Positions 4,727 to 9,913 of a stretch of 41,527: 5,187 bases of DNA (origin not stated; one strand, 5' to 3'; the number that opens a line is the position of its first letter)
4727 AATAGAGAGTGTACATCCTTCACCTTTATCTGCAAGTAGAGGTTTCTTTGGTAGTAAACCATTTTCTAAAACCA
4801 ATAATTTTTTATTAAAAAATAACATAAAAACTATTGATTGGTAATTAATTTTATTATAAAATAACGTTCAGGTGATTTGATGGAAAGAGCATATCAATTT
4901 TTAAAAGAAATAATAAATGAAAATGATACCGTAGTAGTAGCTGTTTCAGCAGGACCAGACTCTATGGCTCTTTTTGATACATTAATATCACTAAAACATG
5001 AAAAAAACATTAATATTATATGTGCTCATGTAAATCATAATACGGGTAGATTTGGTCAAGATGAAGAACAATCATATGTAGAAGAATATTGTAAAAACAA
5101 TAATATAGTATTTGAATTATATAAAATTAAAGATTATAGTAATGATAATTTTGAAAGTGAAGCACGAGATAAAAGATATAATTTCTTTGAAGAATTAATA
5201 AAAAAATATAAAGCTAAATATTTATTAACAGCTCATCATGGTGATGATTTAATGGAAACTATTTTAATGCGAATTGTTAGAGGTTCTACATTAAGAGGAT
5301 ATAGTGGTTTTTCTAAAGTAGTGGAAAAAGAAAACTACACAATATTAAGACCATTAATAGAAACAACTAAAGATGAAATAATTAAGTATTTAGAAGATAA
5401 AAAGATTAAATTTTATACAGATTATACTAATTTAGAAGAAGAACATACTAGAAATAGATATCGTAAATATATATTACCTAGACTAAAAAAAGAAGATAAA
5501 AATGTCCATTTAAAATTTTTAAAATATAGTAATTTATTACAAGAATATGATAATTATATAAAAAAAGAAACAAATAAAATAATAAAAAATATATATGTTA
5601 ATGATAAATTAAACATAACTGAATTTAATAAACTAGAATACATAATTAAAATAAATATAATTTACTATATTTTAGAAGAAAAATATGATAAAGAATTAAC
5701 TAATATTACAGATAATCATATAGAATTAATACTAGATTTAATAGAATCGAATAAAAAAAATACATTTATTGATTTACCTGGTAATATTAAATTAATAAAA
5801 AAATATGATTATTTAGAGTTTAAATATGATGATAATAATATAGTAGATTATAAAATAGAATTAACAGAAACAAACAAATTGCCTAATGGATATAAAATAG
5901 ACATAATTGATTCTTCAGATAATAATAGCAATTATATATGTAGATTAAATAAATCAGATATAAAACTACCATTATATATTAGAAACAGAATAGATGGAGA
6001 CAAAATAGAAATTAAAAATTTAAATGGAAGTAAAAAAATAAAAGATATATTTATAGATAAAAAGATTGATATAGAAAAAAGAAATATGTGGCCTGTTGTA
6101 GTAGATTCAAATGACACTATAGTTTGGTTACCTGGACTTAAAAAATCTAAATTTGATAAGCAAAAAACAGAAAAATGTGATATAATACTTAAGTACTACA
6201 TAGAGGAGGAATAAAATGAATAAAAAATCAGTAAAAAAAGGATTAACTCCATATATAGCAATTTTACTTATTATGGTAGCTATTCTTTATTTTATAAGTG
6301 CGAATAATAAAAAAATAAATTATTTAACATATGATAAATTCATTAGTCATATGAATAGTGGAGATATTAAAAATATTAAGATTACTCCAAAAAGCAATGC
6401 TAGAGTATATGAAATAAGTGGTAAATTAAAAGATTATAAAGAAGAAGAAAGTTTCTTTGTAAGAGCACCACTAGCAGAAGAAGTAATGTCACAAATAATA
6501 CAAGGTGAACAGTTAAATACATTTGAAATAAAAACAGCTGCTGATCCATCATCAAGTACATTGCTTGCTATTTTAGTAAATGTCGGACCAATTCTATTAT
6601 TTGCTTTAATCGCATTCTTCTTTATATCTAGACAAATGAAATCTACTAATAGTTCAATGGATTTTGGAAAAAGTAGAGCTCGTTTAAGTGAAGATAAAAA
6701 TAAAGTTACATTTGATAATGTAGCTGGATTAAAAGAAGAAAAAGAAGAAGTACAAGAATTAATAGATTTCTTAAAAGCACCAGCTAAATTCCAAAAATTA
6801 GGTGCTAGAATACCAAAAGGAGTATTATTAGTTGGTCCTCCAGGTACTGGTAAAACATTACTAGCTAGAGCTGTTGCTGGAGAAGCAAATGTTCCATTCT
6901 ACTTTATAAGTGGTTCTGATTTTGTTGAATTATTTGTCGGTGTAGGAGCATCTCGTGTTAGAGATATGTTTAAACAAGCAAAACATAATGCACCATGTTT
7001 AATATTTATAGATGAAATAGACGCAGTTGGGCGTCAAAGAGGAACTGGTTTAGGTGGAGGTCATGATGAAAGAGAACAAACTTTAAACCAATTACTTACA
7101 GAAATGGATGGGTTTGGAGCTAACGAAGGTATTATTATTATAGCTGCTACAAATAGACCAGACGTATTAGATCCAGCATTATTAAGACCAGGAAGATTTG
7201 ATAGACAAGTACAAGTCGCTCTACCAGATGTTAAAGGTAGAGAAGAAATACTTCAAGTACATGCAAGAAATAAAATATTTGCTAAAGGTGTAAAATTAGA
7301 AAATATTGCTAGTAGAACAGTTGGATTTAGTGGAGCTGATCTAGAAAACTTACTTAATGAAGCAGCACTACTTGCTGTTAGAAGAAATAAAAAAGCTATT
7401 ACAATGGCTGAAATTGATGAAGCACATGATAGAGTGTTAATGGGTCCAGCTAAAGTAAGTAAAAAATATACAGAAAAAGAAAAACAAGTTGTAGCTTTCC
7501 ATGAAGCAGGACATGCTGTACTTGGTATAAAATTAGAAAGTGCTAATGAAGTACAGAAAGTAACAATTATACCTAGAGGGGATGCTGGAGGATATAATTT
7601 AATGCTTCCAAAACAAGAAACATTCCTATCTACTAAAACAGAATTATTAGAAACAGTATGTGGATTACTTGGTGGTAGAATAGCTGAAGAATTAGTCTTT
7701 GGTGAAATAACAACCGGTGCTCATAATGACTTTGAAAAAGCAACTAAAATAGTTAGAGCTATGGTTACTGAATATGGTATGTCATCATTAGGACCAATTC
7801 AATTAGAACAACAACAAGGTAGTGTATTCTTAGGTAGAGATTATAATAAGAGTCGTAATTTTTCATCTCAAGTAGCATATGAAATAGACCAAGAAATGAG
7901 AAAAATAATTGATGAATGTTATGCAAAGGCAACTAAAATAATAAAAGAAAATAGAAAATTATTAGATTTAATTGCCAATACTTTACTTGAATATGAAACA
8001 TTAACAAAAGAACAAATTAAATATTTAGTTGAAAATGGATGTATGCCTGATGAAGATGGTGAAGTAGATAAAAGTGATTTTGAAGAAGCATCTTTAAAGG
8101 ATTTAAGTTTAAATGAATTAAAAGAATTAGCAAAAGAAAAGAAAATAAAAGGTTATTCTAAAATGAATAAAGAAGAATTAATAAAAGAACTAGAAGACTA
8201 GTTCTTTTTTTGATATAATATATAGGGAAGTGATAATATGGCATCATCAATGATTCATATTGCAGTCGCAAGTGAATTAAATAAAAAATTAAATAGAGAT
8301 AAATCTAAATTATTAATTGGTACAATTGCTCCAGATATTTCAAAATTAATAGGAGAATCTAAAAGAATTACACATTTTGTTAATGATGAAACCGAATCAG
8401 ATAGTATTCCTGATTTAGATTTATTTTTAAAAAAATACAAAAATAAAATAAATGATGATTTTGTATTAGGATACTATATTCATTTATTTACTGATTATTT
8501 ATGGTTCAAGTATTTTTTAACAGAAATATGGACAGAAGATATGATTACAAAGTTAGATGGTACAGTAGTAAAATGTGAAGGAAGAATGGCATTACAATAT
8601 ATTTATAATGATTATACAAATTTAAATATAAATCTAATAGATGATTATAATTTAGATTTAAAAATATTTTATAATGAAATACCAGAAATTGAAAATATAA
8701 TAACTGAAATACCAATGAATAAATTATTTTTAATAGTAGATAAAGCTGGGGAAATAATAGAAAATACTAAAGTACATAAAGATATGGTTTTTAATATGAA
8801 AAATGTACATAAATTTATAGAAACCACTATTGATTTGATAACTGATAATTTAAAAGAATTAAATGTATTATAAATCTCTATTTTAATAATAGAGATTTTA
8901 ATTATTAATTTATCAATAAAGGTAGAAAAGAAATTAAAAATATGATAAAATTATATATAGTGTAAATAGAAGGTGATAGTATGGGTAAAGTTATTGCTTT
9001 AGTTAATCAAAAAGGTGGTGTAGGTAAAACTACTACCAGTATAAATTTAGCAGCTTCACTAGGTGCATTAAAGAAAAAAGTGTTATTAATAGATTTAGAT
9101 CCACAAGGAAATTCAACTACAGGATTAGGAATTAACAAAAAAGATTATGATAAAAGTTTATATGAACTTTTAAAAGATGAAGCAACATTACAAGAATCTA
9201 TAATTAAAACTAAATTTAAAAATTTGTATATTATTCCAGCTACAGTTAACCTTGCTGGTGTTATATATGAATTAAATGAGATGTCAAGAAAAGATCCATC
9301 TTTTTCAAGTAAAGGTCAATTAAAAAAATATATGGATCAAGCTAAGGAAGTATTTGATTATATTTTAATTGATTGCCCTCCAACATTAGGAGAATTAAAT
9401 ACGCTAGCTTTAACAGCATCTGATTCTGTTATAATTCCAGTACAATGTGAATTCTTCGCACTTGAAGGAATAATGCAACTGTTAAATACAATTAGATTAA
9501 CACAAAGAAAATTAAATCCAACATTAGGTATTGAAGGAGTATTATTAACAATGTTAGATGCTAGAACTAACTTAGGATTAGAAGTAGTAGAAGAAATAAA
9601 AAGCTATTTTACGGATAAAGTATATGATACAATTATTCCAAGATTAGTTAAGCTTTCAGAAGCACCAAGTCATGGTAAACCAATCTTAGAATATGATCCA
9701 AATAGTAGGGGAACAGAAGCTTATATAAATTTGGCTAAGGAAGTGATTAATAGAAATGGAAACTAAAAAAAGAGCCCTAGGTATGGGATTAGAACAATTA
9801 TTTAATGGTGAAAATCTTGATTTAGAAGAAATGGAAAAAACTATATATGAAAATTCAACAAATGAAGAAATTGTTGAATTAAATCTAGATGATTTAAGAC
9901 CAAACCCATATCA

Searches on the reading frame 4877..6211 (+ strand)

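Call 28: search_protein_families(library=pfam, proteins=[window:4877-6211:+], max_evalue=0.001)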
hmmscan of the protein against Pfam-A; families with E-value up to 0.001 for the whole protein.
window:4877-6211:+ (445 aa): 2 families
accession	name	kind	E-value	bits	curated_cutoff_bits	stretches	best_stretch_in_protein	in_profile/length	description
PF01171.26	ATP_bind_3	-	3.1e-55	187.1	27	1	19-197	2-181/182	PP-loop family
PF11734.13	TilS_C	-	1.4e-12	47.2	22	1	367-432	2-66/74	TilS substrate C-terminal domain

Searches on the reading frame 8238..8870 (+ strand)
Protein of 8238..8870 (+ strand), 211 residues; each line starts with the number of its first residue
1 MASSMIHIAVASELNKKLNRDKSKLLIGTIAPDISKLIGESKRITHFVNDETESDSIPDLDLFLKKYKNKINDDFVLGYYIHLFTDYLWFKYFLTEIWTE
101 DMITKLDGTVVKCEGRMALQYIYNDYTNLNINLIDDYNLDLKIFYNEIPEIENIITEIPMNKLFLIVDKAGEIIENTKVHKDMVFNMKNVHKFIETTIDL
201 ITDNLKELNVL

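Call 28: search_protein_families(library=pfam, proteins=[window:8238-8870:+], max_evalue=0.001)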
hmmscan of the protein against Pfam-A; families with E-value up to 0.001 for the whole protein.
window:8238-8870:+ (211 aa): 1 family
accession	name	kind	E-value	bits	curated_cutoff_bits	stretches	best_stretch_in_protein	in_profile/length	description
PF00882.24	Zn_dep_PLPC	-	0.00051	20.5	26.8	1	12-89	7-96/167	Zinc dependent phospholipase C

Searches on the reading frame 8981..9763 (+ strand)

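Call 28: search_protein_families(library=pfam, proteins=[window:8981-9763:+], max_evalue=0.001)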
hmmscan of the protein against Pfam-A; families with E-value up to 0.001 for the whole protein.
window:8981-9763:+ (261 aa): 9 families
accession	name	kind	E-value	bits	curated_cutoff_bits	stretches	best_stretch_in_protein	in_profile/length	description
PF13614.12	AAA_31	-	2.8e-64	216.8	27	1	3-184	2-177/177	AAA domain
PF01656.29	CbiA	-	3e-27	95.5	25.4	1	5-235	1-125/125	CobQ/CobB/MinD/ParA nucleotide binding domain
PF09140.17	MipZ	-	4.8e-12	46.2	20.7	1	4-162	2-137/262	ATPase MipZ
PF10609.15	ParA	-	3.4e-11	43.5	27.1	1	3-152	4-141/246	NUBPL iron-transfer P-loop NTPase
PF00142.24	Fer4_NifH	-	6.5e-11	42.7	25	1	9-68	6-63/271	4Fe-4S iron sulfur cluster binding proteins, NifH/frxC family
PF02374.21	ArsA_ATPase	-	1.2e-10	41.5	24.3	1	7-218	5-209/305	Anion-transporting ATPase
PF06564.18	CBP_BcsQ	-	8.1e-10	39.1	21.3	1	4-253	3-231/234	Cellulose biosynthesis protein BcsQ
PF07015.17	VirC1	-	4.9e-06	26.5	24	0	4-40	3-39/231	VirC1 protein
PF00448.28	SRP54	-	8.1e-05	22.8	22.7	0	4-40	3-38/196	SRP54-type protein, GTPase domain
